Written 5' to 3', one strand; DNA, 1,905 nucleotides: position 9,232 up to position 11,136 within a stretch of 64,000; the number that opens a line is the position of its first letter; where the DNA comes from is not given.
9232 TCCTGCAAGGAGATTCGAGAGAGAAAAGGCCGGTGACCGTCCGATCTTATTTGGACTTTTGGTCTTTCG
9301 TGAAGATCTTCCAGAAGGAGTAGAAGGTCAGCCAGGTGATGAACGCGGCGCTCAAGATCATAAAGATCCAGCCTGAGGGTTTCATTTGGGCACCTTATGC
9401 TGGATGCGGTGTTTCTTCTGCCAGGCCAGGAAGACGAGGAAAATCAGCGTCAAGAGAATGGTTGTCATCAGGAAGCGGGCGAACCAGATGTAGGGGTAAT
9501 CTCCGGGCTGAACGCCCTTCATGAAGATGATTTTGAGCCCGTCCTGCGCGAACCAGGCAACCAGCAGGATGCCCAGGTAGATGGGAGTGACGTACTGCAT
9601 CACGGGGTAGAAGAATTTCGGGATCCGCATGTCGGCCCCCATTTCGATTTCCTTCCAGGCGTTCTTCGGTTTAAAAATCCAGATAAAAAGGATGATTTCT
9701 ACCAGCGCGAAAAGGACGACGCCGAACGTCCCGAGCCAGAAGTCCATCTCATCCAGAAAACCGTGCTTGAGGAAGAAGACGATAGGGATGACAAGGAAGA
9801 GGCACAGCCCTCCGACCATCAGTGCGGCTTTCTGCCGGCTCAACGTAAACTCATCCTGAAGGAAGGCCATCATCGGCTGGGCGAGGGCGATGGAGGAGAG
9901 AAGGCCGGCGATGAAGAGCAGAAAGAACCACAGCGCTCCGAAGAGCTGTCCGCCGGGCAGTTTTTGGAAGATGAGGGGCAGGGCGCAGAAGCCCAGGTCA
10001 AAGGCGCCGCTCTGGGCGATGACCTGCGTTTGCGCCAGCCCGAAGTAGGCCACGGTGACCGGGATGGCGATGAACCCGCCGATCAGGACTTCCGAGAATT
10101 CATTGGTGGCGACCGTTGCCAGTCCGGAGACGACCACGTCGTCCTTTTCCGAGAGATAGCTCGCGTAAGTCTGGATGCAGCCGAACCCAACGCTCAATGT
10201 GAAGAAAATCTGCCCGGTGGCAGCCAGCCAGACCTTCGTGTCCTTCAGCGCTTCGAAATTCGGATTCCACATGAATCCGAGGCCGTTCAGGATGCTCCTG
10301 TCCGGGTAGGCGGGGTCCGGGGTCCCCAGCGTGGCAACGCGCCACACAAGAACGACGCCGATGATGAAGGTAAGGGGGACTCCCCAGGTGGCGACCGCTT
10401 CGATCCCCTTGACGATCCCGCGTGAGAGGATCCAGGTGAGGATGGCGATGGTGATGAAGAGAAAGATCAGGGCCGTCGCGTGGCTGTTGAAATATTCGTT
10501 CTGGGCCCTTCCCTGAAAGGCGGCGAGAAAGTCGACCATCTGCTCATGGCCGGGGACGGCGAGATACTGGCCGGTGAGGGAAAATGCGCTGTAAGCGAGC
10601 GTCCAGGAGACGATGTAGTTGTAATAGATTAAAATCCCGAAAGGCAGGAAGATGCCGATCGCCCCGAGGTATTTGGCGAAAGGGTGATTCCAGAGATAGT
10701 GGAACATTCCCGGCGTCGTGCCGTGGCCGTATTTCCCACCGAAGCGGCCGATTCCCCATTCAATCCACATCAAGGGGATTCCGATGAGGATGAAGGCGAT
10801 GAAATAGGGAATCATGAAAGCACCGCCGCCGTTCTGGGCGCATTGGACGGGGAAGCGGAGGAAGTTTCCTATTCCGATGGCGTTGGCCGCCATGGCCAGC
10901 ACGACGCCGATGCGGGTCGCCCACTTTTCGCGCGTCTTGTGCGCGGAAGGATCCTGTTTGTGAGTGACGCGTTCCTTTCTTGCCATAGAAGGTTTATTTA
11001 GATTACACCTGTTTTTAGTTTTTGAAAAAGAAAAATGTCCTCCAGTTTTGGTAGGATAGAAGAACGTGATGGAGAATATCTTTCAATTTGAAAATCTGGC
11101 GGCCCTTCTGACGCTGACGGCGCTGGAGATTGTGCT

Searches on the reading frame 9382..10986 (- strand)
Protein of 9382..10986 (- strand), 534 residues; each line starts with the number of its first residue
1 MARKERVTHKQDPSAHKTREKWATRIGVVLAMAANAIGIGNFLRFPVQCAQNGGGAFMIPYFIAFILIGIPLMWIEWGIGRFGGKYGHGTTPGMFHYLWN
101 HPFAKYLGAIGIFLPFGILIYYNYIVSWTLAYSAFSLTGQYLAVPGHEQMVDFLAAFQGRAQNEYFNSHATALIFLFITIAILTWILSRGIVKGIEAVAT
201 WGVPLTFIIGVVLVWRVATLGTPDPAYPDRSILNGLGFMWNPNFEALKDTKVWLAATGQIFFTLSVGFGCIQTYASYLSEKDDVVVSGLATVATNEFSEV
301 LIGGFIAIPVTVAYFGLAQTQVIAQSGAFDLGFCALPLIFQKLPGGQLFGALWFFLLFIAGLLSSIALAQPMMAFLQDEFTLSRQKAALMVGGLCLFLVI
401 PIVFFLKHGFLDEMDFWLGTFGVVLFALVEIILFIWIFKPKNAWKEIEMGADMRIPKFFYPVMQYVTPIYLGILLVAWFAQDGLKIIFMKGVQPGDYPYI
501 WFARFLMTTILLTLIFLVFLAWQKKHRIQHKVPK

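Call 61: search_protein_families(library=pfam, proteins=[window:9382-10986:-], max_evalue=0.0001)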
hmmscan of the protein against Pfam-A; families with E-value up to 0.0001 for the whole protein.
window:9382-10986:- (534 aa): 1 family
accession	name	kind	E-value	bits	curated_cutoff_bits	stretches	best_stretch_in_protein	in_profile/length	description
PF00209.24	SNF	-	9.9e-54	183.4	27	2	177-519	181-514/524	Sodium:neurotransmitter symporter family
